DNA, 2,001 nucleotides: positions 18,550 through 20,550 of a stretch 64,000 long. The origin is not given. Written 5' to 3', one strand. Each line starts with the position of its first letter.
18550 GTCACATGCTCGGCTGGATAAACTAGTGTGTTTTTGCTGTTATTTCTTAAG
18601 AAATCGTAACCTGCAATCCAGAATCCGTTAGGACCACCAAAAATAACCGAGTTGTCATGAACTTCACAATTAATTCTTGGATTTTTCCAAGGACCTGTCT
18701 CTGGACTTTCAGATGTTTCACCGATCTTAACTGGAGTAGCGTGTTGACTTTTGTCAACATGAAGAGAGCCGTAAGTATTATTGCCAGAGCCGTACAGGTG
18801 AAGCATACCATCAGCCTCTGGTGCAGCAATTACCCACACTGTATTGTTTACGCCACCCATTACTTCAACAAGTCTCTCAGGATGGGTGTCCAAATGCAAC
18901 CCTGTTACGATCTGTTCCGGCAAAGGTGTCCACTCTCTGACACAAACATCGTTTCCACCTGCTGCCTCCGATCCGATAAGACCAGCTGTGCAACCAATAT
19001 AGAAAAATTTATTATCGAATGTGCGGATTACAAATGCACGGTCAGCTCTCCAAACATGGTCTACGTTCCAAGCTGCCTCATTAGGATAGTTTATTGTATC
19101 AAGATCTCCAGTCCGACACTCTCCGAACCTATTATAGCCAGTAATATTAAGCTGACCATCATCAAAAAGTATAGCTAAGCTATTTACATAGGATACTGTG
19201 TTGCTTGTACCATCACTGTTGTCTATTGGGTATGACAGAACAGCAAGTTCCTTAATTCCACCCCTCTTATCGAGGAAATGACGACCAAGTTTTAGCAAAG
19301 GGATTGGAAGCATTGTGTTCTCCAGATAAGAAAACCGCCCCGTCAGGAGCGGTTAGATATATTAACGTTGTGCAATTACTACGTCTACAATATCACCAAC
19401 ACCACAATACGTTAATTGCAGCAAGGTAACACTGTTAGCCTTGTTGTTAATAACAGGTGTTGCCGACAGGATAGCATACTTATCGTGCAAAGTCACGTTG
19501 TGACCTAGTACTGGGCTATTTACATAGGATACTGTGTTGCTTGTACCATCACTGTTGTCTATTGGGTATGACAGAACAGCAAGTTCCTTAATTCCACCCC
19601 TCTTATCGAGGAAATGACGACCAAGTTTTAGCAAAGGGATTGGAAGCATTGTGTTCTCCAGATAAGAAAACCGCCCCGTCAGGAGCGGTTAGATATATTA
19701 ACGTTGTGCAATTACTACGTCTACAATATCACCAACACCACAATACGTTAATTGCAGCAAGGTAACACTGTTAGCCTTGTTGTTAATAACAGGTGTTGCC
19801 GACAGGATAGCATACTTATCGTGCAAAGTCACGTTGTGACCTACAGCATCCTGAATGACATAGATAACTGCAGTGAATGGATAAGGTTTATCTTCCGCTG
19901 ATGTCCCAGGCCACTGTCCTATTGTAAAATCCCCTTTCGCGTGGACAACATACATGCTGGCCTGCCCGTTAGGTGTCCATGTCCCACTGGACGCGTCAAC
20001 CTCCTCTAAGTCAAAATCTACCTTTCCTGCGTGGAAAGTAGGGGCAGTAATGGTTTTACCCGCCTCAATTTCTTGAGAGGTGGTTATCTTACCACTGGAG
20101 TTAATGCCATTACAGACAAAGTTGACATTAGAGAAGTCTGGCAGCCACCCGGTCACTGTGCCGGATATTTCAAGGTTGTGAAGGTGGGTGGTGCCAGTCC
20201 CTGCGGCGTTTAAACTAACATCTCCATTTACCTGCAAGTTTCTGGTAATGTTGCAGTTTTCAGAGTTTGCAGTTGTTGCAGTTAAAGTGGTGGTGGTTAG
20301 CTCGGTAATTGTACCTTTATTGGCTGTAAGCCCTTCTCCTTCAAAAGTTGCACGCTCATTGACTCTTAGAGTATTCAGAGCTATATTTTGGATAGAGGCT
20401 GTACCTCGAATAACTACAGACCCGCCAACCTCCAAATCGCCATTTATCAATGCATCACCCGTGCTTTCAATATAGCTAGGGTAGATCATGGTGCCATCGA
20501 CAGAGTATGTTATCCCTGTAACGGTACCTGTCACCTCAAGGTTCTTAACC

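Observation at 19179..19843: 329-bp tandem duplication across a fibre gene junction creates a chimeric ORF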

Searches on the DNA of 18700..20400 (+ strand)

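Call 5: search_dna_similar(query=window:18700-20400:+, collection=phages, mode=near, max_rows=30)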
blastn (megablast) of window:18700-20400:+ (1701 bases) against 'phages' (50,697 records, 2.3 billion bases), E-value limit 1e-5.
Records with a match: 117; places in all: 118; records where one place covers at least 80% of the query: 109.
Best place of each record, by identity: >=99% 19; 95-99% 47; 90-95% 34; 80-90% 17.
By first word of the organism name: Escherichia 98; Campylobacter 15; Phage 2; Shigella 1; Vequintavirinae 1.
By host as written in the record: Escherichia coli 35; Campylobacter jejuni 14; Escherichia coli K-12 MG1655 12; Escherichia coli K-12 12; - 11; Escherichia coli O157:H7 4; Escherichia coli O177 3; Escherichia coli ATCC 25922 3; and 18 more.
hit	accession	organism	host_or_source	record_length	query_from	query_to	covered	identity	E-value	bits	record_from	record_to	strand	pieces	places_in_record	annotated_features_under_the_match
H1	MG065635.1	Campylobacter phage C12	Campylobacter jejuni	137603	1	1701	100%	100.0%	0e+0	3130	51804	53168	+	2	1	record has no annotation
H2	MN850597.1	Escherichia phage isim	Escherichia coli K-12 MG1655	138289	1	1701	100%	100.0%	0e+0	3130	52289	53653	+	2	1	putative tail fiber protein | hypothetical protein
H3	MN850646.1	Escherichia phage nom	Escherichia coli K-12 MG1655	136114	1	1701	100%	100.0%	0e+0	3130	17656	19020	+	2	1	putative tail fiber protein | hypothetical protein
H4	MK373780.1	Escherichia phage vB_EcoM_HdK5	Escherichia coli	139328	1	1701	100%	99.9%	0e+0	3124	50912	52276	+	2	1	hypothetical protein | bacterial Ig-like domain protein | terminator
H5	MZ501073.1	Escherichia phage HeinrichReichert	Escherichia coli K-12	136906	1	1701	100%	99.9%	0e+0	3124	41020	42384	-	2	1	lateral tail fiber protein with glycosidase domain | lateral tail fiber protein with intimin domain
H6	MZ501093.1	Escherichia phage MaxBurger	Escherichia coli K-12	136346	1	1701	100%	99.9%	0e+0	3124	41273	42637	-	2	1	lateral tail fiber protein with glycosidase domain | lateral tail fiber protein with intimin domain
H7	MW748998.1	Escherichia phage vB_EcoM_SophiaRose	Escherichia coli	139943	1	1701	100%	99.9%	0e+0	3124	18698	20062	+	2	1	putative tail fiber protein | putative Ig-like domain containing protein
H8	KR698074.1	Escherichia phage APECc02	Escherichia coli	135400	1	1701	100%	99.9%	0e+0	3119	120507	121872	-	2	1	hypothetical protein (x3)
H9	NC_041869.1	Escherichia phage APECc02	Escherichia coli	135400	1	1701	100%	99.9%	0e+0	3119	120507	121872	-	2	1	tail fiber protein | hypothetical protein (x2)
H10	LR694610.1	Escherichia phage rV5_ev168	-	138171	1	1701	100%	99.9%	0e+0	3119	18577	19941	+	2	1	tail fiber protein | structural protein with Ig domain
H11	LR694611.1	Escherichia phage rV5_ev158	-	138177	1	1701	100%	99.9%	0e+0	3119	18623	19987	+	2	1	tail fiber protein | structural protein with Ig domain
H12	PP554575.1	Escherichia phage PMBT16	Escherichia coli DH5[alpha]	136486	1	1701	100%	99.9%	0e+0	3119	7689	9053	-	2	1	hypothetical protein (x2)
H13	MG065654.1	Campylobacter phage C15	Campylobacter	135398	1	1701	100%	99.8%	0e+0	3114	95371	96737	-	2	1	record has no annotation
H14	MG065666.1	Campylobacter phage A12a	Campylobacter jejuni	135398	1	1701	100%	99.8%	0e+0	3114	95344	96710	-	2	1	record has no annotation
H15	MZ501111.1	Escherichia phage WalterGehring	Escherichia coli K-12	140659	1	1701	100%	99.8%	0e+0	3107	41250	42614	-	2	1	lateral tail fiber protein with glycosidase domain | lateral tail fiber protein with intimin domain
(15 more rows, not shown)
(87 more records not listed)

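Call 8: search_dna_similar(query=window:19440-19590:+, collection=phages, mode=near, max_rows=60)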
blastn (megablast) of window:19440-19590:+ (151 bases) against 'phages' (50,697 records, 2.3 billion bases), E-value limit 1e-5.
Records with a match: 112; places in all: 112; records where one place covers at least 80% of the query: 96.
Best place of each record, by identity: >=99% 62; 95-99% 34; 90-95% 16.
By first word of the organism name: Escherichia 93; Campylobacter 15; Phage 2; Shigella 1; Vequintavirinae 1.
By host as written in the record: Escherichia coli 34; Campylobacter jejuni 14; Escherichia coli K-12 MG1655 12; Escherichia coli K-12 12; - 11; Escherichia coli O157:H7 4; Escherichia coli O177 3; Escherichia coli LF82 2; and 17 more.
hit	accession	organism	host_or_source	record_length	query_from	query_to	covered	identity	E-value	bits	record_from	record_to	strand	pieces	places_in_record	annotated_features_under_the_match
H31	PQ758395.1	Escherichia phage phita32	Klebsiella pneumoniae 669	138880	1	151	95%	100.0%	7e-32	267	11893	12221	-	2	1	hypothetical protein (x2)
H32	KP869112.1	Escherichia coli O157 typing phage 14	Escherichia coli O157:H7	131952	1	151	95%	100.0%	7e-32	267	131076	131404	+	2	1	hypothetical protein (x2)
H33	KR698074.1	Escherichia phage APECc02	Escherichia coli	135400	1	151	95%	100.0%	7e-32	267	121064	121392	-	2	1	hypothetical protein (x2)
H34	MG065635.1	Campylobacter phage C12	Campylobacter jejuni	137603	1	151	95%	100.0%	7e-32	267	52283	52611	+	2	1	record has no annotation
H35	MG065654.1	Campylobacter phage C15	Campylobacter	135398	1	151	95%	100.0%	7e-32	267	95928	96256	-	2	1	record has no annotation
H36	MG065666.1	Campylobacter phage A12a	Campylobacter jejuni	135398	1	151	95%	100.0%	7e-32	267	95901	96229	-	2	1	record has no annotation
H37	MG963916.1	Escherichia phage PDX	Escherichia coli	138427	1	151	95%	100.0%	7e-32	267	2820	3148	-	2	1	tail fiber protein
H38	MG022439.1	Phage 203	cottage cheese, cow milk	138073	1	151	95%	100.0%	7e-32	267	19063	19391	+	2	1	tail fiber protein | hypothetical protein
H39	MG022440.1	Phage 206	poultry liver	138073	1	151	95%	100.0%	7e-32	267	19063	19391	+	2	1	tail fiber protein | hypothetical protein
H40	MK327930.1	Escherichia phage EdH4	Escherichia coli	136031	1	151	95%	100.0%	7e-32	267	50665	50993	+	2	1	hypothetical protein | Ig-like domain protein | terminator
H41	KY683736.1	Escherichia phage V18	Escherichia coli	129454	1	151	95%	100.0%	7e-32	267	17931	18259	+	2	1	hypothetical protein (x2)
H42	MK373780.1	Escherichia phage vB_EcoM_HdK5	Escherichia coli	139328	1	151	95%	100.0%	7e-32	267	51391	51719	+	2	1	hypothetical protein | bacterial Ig-like domain protein | terminator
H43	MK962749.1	Shigella phage CM1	Escherichia coli DH5alpha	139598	1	151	95%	100.0%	7e-32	267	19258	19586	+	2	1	tail fiber protein | hypothetical protein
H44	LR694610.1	Escherichia phage rV5_ev168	-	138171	1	151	95%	100.0%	7e-32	267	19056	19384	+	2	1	tail fiber protein | structural protein with Ig domain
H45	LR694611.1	Escherichia phage rV5_ev158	-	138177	1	151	95%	100.0%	7e-32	267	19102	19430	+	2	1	tail fiber protein | structural protein with Ig domain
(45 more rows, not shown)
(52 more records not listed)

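Call 9: get_annotated_region(hit=H2, flank=8000)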
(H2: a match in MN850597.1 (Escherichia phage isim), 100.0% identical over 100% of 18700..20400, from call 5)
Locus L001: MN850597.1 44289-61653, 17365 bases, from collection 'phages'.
description: Escherichia phage isim, complete genome.
organism: Escherichia phage isim (NCBI taxid 2696409)
taxonomy: Viruses; Duplodnaviria; Heunggongvirae; Uroviricota; Caudoviricetes; Vequintavirinae; Vequintavirus; Vequintavirus murica
host: Escherichia coli K-12 MG1655; source: wastewater; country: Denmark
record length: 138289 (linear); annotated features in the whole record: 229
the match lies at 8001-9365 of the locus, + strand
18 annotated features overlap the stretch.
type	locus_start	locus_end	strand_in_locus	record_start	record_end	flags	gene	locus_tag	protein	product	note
CDS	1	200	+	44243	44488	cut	-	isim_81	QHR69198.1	hypothetical protein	PVOGs: VOG5525; Hypothetical protein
CDS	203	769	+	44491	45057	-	-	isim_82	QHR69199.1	hypothetical protein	Hypothetical protein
CDS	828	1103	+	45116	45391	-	-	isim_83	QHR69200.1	hypothetical protein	Hypothetical protein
CDS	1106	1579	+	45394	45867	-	-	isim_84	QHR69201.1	hypothetical protein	PVOGs: VOG1377; Hypothetical protein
CDS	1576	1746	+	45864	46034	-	-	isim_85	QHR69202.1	hypothetical protein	Hypothetical protein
CDS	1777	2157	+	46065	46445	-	-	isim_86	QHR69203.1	hypothetical protein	PVOGs: VOG1395; Hypothetical protein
CDS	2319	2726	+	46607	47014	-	-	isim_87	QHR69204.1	hypothetical protein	PVOGs: VOG2781; Hypothetical protein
CDS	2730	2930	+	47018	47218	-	-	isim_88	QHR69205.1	hypothetical protein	PVOGs: VOG1507; Phage conserved protein [Salmonella phage FelixO1]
CDS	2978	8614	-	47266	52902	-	-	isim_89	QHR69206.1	hypothetical protein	Hypothetical protein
CDS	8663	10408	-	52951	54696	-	-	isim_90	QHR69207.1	putative tail fiber protein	putative tail fiber protein [Escherichia phage JES2013]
CDS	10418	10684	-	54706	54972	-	-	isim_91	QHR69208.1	putative membrane protein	PVOGs: VOG5254; putative membrane protein [Escherichia phage Av-05]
CDS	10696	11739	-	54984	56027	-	-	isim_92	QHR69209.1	tail fiber protein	tail fiber protein [Escherichia phage FV3]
CDS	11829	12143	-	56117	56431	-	-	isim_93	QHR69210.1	tail fiber protein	PVOGs: VOG7906; tail fiber protein [Escherichia phage APCEc02]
CDS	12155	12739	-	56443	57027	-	-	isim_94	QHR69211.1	putative tail fiber assembly protein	PVOGs: VOG0227; putative tail fiber assembly protein [Escherichia phage JES2013]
CDS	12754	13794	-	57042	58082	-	-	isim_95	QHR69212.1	putative tail fiber protein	putative tail fiber protein [Escherichia phage FV3]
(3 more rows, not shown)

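Call 10: get_annotated_region(hit=H4, flank=3000)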
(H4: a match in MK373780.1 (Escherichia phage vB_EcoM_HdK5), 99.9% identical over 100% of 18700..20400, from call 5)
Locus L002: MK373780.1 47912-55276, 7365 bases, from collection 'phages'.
description: Escherichia phage vB_EcoM_HdK5, complete genome.
organism: Escherichia phage vB_EcoM_HdK5 (NCBI taxid 2508197)
taxonomy: Viruses; Duplodnaviria; Heunggongvirae; Uroviricota; Caudoviricetes; Vequintavirinae; Vequintavirus
host: Escherichia coli; source: chicken dung; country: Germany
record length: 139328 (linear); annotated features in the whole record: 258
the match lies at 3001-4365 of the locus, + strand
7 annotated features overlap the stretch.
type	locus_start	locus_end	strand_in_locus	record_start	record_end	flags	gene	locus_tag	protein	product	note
CDS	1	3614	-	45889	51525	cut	-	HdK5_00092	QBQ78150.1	bacterial Ig-like domain protein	Bacterial Ig-like domain (group 2)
regulatory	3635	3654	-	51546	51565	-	-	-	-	terminator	putative transcriptional terminator, -13.90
CDS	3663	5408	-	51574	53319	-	-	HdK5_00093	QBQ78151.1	hypothetical protein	-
CDS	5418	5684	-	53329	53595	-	-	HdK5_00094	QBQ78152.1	hypothetical protein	-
CDS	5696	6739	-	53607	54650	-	-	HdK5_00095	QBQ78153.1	hypothetical protein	-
CDS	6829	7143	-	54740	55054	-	-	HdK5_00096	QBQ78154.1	hypothetical protein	-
CDS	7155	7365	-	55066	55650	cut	-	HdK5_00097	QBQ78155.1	putative tail fiber assembly protein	putative Caudovirales tail fibre assembly protein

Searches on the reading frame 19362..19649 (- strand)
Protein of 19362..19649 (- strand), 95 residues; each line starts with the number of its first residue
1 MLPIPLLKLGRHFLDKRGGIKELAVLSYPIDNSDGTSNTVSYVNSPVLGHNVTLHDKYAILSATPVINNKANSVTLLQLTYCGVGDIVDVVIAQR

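Call 16: find_encoding_contigs(protein=window:19365-19649:-, flank=3000, max_places=10)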
Protein seq(95 aa) (95 aa): no gene with exactly this product is on record in the collection.

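Call 22: search_protein_families(library=pfam, proteins=[window:19362-19649:-], max_evalue=0.01)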
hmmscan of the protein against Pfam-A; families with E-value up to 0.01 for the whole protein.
window:19362-19649:- (95 aa): 0 families

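Call 47: predict_structure(protein=window:19365-19649:-)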
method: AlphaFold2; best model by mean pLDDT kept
length: 95 residues; sequences in the alignment: 1
mean_pLDDT: 38.6   pTM: 0.26
mean pLDDT of the five models: 38.6, 37.8, 36.8, 33.7, 33.3
residues with pLDDT >= 90: 0; 70-90: 1; 50-70: 5; < 50: 89
segments of 3 or more residues with pLDDT < 50: 1-29, 37-95
pLDDT, mean of each block of 10 residues (from residue 1): 31 41 46 55 42 37 34 35 32 29
secondary structure, 60 per line:
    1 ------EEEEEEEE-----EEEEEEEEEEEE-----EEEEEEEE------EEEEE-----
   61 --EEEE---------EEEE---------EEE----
elements in order: E7-14 E20-31 E37-44 E51-55 E63-66 E76-79 E89-91
